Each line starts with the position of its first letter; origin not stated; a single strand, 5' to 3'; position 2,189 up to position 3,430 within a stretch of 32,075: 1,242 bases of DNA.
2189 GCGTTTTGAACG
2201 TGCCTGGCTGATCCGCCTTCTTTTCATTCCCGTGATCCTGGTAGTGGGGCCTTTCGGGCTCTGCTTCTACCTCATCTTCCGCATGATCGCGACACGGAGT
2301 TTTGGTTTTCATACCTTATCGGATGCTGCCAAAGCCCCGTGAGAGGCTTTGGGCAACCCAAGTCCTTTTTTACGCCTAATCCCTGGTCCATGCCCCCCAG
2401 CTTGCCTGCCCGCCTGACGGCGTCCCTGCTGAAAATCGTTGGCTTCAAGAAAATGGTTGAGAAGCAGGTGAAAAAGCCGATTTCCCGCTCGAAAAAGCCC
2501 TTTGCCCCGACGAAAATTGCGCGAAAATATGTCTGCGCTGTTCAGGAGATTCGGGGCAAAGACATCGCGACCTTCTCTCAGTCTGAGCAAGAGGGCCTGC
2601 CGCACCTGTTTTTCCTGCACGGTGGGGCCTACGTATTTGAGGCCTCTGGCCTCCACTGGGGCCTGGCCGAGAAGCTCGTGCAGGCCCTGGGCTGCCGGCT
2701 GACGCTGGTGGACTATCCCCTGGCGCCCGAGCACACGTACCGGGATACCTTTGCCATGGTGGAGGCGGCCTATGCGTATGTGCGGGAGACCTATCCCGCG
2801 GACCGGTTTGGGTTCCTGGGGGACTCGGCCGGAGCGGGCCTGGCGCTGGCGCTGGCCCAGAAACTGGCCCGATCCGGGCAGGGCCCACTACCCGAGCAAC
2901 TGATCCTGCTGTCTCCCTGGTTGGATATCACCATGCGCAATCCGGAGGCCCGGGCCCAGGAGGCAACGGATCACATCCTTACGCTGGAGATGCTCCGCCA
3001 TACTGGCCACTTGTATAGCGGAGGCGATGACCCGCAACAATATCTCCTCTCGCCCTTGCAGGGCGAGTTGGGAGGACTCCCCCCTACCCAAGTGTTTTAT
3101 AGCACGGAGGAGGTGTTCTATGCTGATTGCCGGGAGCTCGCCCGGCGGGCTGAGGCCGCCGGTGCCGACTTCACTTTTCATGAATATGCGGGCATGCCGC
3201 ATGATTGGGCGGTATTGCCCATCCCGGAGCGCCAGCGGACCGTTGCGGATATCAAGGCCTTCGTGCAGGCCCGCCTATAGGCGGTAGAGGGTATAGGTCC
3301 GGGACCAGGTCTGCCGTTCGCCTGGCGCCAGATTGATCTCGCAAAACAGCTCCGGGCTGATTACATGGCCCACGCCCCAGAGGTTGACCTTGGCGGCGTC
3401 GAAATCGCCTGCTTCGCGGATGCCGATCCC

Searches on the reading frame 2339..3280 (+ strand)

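Call 54: search_protein_families(library=pfam, proteins=[window:2339-3280:+], max_evalue=0.0001)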
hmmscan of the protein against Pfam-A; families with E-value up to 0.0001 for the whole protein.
window:2339-3280:+ (313 aa): 3 families
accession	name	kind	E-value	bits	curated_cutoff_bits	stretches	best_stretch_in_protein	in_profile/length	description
PF07859.19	Abhydrolase_3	-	3e-43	148.5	25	1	90-291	1-209/210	alpha/beta hydrolase fold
PF10340.15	Say1_Mug180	-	1.2e-11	44.6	21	1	88-236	123-279/374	Steryl acetyl hydrolase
PF00975.26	Thioesterase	-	2.7e-05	24.9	26.4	1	109-199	19-108/226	Thioesterase domain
